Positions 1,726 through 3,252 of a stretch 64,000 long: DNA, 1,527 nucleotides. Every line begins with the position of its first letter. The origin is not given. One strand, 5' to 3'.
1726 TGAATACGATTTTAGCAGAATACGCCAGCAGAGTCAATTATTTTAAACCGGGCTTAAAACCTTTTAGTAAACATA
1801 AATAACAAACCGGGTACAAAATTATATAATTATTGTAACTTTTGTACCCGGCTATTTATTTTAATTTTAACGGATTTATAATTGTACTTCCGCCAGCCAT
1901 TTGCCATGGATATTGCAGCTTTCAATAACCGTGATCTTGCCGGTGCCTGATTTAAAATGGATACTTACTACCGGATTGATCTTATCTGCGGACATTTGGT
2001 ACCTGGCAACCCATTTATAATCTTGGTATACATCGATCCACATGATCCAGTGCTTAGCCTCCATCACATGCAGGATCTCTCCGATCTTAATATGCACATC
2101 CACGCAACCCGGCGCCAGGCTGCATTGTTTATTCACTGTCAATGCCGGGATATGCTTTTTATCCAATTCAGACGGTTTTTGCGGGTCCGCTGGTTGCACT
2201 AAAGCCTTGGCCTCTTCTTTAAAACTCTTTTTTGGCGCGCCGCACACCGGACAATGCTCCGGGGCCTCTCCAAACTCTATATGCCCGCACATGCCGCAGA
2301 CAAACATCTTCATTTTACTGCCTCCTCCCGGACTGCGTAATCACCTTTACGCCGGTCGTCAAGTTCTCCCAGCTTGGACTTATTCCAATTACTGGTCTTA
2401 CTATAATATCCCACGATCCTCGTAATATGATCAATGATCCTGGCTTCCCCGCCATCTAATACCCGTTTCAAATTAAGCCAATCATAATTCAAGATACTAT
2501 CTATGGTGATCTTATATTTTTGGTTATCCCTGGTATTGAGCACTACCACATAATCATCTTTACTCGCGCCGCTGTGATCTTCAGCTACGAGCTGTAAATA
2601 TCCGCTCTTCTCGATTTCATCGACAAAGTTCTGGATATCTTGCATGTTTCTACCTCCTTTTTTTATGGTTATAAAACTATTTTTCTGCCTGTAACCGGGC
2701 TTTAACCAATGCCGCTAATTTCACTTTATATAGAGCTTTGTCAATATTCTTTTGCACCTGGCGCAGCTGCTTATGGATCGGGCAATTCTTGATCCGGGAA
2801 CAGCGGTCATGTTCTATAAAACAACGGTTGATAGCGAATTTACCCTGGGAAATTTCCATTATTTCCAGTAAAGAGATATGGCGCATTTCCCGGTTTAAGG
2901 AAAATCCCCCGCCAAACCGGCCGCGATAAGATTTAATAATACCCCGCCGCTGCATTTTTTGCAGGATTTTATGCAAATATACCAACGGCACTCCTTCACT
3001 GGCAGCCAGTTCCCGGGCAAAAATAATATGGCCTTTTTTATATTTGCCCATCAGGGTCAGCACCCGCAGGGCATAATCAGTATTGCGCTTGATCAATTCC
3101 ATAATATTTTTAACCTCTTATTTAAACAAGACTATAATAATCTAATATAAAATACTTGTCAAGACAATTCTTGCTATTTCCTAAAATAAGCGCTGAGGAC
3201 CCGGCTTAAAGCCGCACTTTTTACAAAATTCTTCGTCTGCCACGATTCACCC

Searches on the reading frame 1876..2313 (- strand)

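Call 26: search_protein_families(library=pfam, proteins=[window:1876-2313:-], max_evalue=0.00001)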
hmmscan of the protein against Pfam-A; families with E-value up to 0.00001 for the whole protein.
window:1876-2313:- (145 aa): 2 families
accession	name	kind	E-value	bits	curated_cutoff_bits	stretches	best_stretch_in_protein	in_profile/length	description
PF01880.24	Desulfoferrodox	-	7.2e-18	65.4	22.2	1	49-140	4-96/98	Desulfoferrodoxin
PF21349.2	RUBY_RBDX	-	2.1e-09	37.1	26.5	1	4-32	1-30/30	Rubrerythrin, rubredoxin-like domain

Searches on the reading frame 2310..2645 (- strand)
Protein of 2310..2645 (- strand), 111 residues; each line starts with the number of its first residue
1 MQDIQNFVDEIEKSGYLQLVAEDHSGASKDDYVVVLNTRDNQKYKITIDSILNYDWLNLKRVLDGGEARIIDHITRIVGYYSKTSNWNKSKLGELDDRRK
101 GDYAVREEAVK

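Call 94: search_protein_families(library=pfam, proteins=[window:2310-2645:-], max_evalue=0.001)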
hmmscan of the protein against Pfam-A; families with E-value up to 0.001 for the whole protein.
window:2310-2645:- (111 aa): 1 family
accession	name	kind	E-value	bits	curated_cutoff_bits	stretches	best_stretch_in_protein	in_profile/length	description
PF13597.11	NRDD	-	4.9e-06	25.9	26.2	1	69-100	532-561/562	Anaerobic ribonucleoside-triphosphate reductase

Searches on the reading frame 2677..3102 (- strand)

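Call 26: search_protein_families(library=pfam, proteins=[window:2677-3102:-], max_evalue=0.00001)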
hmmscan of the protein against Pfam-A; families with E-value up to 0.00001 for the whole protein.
window:2677-3102:- (141 aa): 1 family
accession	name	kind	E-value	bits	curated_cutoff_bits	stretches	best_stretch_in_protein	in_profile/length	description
PF02082.26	Rrf2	-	6.2e-30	104.5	30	1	4-134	1-131/132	Iron-dependent Transcriptional regulator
